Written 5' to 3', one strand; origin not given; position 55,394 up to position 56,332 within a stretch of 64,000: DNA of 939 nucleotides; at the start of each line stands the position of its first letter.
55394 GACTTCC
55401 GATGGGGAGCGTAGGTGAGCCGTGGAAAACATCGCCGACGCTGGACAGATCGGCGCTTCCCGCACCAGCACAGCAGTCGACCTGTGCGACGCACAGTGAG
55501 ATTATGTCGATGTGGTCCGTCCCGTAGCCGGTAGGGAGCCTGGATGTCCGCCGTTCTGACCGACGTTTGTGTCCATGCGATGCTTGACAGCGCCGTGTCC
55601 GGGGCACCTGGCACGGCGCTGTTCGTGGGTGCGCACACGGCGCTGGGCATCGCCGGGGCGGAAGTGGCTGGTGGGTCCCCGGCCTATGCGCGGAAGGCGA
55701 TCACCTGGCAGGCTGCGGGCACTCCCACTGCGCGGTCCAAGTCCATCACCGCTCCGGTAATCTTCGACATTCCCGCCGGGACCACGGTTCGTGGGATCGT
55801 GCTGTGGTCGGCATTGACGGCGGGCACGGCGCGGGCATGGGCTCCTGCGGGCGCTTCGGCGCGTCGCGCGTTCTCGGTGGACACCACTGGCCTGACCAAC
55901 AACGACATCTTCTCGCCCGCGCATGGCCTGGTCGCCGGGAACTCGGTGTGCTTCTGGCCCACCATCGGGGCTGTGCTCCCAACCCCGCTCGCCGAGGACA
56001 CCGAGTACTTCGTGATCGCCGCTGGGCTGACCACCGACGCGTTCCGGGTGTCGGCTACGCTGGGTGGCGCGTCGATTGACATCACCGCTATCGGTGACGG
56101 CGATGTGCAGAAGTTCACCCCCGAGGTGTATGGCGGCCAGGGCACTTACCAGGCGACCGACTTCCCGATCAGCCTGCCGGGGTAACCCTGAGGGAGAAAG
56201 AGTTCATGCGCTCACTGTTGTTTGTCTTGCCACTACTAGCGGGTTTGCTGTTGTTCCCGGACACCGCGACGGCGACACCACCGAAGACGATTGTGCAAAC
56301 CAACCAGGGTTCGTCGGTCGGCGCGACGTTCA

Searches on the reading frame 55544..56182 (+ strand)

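Call 45: search_protein_families(library=pfam, proteins=[window:55544-56182:+], max_evalue=0.01)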
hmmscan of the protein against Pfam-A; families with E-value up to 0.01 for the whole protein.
window:55544-56182:+ (213 aa): 1 family
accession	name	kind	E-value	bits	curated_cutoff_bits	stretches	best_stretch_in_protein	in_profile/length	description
PF23140.1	Gp80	-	4.8e-07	30.6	27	1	4-105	5-109/128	Podophage GP4 fiber I protein gp80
